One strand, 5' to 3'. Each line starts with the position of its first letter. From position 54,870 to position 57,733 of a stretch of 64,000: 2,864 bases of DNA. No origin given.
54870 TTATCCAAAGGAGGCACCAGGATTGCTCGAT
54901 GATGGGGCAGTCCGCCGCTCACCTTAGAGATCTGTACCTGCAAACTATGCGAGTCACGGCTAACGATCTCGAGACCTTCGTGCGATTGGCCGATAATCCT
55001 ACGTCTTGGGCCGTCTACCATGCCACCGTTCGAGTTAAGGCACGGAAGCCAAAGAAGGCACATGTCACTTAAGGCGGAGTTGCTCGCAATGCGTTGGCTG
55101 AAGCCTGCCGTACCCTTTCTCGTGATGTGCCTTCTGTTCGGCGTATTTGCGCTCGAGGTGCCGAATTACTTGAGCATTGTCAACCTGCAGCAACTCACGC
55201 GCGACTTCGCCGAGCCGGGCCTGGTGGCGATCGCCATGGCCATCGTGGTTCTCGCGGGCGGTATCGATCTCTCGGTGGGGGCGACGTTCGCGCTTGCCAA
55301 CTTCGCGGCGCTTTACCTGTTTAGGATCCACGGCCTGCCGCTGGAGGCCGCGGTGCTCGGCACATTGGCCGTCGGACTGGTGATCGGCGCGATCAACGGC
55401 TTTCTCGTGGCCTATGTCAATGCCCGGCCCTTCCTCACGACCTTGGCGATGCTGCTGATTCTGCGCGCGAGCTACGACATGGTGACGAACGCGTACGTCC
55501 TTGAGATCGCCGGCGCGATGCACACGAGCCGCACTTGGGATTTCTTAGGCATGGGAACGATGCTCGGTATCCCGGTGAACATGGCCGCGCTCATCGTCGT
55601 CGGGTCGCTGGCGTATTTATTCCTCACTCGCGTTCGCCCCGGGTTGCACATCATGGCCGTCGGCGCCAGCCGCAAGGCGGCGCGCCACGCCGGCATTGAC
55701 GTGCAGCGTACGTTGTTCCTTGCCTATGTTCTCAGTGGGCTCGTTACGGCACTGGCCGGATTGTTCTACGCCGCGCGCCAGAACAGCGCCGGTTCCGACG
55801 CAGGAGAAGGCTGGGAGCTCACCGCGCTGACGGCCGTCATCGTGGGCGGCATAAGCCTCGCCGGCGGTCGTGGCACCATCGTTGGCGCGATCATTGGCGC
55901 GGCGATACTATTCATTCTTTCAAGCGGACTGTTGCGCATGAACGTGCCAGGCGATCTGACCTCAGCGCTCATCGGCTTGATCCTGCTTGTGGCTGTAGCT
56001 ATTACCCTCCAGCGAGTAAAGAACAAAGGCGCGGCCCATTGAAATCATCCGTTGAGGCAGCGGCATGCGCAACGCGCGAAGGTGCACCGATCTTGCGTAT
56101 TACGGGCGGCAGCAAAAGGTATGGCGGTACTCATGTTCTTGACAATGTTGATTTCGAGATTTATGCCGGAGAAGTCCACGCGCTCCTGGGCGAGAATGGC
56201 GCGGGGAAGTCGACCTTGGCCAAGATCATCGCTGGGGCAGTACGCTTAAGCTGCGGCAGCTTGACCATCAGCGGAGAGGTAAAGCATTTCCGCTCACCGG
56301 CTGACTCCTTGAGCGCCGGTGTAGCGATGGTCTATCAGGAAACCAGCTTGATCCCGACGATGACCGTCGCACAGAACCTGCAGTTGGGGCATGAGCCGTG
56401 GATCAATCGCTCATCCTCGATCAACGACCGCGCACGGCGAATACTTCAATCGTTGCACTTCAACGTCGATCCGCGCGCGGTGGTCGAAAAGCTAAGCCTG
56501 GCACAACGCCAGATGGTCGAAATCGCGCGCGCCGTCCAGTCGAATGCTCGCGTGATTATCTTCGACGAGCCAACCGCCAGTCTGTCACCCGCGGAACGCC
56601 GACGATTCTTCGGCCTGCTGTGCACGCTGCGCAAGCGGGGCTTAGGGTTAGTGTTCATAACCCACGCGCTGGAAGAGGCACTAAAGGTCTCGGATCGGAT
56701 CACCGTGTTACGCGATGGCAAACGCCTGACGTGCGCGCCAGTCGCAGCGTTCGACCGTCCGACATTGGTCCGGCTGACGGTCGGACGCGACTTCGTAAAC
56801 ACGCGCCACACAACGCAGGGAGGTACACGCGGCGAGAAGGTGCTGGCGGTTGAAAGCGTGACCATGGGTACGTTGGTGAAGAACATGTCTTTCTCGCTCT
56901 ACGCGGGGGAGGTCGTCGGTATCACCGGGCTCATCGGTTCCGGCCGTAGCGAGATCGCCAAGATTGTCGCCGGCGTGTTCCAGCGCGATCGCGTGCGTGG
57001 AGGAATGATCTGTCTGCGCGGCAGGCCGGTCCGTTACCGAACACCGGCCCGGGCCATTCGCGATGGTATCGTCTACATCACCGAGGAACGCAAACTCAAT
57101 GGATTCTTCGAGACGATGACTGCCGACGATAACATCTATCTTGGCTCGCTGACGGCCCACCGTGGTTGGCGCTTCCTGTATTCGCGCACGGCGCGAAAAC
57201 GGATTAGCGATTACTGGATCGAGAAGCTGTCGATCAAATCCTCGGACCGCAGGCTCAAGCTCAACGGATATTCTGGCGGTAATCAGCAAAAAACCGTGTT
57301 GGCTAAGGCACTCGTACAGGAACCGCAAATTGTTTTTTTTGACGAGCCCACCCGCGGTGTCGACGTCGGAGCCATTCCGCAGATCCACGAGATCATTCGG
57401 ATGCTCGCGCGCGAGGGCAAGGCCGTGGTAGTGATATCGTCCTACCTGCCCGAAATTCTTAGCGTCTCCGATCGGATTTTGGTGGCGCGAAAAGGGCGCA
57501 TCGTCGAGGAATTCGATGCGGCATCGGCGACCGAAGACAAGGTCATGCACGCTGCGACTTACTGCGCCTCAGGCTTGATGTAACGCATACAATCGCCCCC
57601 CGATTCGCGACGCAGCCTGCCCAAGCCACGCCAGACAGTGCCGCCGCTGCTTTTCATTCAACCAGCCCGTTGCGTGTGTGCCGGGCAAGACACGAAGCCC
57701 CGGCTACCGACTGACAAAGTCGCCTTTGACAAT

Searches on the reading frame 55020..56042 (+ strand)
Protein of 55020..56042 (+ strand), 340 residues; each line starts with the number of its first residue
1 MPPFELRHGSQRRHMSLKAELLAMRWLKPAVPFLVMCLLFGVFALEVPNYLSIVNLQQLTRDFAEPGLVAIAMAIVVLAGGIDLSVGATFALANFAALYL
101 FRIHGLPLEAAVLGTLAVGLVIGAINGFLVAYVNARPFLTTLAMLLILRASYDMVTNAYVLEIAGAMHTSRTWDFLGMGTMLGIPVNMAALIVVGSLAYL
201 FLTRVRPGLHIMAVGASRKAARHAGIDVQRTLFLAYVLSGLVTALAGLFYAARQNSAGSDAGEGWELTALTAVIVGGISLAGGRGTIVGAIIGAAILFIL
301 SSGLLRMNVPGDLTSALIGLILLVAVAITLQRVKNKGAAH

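Call 24: search_protein_families(library=pfam, proteins=[window:55020-56042:+], max_evalue=0.00001)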
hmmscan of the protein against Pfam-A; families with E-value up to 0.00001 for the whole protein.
window:55020-56042:+ (340 aa): 1 family
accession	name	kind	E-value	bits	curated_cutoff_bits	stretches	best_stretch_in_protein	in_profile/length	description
PF02653.21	BPD_transp_2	-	2.5e-34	119.1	26.8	1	63-325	9-268/269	Branched-chain amino acid transport system / permease component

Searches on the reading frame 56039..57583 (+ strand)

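Call 24: search_protein_families(library=pfam, proteins=[window:56039-57583:+], max_evalue=0.00001)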
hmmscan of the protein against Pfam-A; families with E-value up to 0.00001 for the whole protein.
window:56039-57583:+ (514 aa): 2 families
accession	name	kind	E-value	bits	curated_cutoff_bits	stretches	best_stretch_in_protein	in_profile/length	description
PF00005.33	ABC_tran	-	1.3e-54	185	25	2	34-180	1-137/137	ABC transporter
PF13304.12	AAA_21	-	6.1e-12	46.7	27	0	165-209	251-298/304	AAA domain, putative AbiEii toxin, Type IV TA system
